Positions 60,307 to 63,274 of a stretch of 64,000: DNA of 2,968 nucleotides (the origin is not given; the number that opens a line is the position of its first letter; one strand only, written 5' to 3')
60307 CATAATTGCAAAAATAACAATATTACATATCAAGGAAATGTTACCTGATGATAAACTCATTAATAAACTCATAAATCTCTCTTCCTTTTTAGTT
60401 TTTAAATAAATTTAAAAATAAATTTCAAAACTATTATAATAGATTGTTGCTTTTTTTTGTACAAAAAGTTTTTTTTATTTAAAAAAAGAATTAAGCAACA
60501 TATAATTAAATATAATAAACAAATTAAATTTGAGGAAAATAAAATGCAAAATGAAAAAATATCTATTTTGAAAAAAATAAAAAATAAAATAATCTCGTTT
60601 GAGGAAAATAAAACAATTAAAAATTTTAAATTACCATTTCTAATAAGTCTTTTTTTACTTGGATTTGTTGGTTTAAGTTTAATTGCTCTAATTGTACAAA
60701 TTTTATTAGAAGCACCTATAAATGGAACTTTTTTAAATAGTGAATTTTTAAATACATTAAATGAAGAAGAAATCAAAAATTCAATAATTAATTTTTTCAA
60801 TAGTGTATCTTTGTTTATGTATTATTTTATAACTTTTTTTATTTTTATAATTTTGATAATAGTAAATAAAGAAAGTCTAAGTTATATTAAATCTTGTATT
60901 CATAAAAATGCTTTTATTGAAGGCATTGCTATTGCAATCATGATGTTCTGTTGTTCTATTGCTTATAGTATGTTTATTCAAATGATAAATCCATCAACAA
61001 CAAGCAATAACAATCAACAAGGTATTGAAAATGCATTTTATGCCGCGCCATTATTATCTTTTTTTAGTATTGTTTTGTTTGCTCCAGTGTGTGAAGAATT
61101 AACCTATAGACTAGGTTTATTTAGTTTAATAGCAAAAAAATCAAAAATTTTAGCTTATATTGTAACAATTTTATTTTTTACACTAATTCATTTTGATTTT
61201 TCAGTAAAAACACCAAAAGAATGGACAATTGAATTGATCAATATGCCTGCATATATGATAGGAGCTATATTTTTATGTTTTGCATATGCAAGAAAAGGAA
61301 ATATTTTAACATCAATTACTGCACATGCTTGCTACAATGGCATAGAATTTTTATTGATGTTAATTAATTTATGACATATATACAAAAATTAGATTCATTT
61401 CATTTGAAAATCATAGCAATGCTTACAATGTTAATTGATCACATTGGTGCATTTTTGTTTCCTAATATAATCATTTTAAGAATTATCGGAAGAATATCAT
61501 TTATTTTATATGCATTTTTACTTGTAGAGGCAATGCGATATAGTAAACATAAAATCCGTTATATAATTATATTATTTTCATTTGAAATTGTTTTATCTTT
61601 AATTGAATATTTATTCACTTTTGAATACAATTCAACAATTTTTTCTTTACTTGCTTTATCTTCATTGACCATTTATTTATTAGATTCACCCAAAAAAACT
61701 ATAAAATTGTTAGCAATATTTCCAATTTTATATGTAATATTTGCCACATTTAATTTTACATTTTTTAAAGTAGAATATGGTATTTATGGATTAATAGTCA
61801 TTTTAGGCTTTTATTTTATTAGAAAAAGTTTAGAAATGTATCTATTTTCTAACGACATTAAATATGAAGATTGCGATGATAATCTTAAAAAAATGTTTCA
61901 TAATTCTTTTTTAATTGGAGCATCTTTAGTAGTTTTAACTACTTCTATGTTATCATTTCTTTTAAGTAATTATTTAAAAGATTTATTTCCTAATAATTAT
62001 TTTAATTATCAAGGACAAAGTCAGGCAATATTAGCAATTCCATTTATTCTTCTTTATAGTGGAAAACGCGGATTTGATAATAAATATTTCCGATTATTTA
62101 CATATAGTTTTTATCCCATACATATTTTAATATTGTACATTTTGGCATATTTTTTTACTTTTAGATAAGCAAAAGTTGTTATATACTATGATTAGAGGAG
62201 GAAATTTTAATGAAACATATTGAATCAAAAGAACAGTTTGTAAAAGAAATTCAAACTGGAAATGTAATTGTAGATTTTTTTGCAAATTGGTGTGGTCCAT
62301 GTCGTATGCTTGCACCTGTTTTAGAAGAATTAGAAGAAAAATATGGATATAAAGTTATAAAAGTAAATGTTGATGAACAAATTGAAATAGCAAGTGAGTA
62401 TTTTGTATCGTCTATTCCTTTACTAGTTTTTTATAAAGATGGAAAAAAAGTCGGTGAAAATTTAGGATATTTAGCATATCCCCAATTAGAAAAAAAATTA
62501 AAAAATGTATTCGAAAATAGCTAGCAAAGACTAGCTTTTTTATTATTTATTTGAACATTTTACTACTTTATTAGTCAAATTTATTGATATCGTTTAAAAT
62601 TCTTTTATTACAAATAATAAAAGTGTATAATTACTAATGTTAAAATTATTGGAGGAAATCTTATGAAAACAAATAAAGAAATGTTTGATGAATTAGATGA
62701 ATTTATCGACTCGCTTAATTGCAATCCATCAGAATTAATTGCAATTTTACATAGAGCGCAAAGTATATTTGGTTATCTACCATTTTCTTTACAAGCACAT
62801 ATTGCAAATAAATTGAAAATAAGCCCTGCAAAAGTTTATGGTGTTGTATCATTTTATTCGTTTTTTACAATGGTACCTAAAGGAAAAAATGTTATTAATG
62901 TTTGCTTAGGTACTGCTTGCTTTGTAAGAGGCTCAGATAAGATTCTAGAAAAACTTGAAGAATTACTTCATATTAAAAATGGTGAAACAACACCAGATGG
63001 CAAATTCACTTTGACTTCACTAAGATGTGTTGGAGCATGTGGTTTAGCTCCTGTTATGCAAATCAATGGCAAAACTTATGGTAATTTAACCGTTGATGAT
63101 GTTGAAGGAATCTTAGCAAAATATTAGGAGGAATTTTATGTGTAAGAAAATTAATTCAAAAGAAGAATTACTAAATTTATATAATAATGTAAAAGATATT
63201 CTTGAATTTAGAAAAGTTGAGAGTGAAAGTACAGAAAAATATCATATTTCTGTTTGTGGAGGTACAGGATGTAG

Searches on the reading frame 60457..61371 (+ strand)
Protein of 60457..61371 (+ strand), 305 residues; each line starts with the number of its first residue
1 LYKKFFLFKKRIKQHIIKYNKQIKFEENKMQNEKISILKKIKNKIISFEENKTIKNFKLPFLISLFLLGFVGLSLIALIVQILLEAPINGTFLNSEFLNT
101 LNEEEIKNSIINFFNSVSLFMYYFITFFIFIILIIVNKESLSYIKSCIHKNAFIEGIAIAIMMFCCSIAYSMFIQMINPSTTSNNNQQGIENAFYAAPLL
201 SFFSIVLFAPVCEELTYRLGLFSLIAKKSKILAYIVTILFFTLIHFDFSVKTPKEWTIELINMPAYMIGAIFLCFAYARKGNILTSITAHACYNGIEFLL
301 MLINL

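Call 102: search_protein_families(library=pfam, proteins=[window:60457-61371:+], max_evalue=0.001)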
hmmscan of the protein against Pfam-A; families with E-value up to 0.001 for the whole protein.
window:60457-61371:+ (305 aa): 1 family
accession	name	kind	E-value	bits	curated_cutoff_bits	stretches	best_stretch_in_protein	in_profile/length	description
PF02517.21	Rce1-like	-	5e-17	62.4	22.4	1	198-295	4-92/93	Type II CAAX prenyl endopeptidase Rce1-like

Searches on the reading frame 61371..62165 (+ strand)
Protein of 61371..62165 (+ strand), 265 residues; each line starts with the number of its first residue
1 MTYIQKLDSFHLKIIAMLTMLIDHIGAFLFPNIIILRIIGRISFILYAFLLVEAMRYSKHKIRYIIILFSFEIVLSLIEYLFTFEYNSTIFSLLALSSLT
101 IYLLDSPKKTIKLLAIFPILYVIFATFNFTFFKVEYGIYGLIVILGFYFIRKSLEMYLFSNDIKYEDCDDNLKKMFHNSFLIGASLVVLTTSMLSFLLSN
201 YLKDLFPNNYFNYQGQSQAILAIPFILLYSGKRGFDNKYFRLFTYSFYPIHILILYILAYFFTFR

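Call 102: search_protein_families(library=pfam, proteins=[window:61371-62165:+], max_evalue=0.001)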
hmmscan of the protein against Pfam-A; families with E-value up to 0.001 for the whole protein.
window:61371-62165:+ (265 aa): 1 family
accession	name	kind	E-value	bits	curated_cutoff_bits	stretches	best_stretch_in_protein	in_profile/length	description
PF05857.17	TraX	-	1.4e-27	97.4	25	1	12-258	5-216/217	TraX protein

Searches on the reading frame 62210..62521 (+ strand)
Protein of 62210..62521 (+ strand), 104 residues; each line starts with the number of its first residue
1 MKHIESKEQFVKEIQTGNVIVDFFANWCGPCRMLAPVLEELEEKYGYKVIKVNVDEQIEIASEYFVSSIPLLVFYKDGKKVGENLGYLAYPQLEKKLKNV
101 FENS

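Call 102: search_protein_families(library=pfam, proteins=[window:62210-62521:+], max_evalue=0.001)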
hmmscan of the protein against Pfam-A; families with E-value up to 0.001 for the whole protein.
window:62210-62521:+ (104 aa): 8 families
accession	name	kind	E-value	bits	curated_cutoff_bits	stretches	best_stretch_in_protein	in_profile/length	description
PF00085.26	Thioredoxin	-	3.9e-24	85.1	23.5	1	6-98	6-102/103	Thioredoxin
PF13728.12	TraF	-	2e-08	34.8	23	1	5-78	118-202/224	F plasmid transfer operon protein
PF13905.12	Thioredoxin_8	-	2.1e-06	28.4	27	1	19-74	4-63/94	Thioredoxin-like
PF13098.12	Thioredoxin_2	-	6.2e-06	27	27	1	18-97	7-104/104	Thioredoxin-like domain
PF14595.12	Thioredoxin_9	-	3.5e-05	24.2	25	1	6-82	31-111/129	Thioredoxin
PF00578.27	AhpC-TSA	-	0.00019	21.8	26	1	12-86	21-99/124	AhpC/TSA family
PF05768.20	Glrx-like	-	0.00038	21.2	26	1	27-77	9-58/77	Glutaredoxin-like domain (DUF836)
PF08534.16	Redoxin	-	0.00058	20.1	26.6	1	9-86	21-103/148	Redoxin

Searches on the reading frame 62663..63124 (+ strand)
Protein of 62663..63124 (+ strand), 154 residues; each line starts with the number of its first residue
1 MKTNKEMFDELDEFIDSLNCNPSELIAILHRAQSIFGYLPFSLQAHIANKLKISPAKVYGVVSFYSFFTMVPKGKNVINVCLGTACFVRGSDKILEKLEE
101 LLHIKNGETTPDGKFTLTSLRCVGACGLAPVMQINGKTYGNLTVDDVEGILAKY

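Call 102: search_protein_families(library=pfam, proteins=[window:62663-63124:+], max_evalue=0.001)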
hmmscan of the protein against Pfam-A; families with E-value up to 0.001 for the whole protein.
window:62663-63124:+ (154 aa): 1 family
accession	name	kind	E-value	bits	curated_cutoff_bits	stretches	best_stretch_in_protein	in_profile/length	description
PF01257.25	2Fe-2S_thioredx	-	2.4e-51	173.8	24.8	1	12-154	2-144/145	Thioredoxin-like [2Fe-2S] ferredoxin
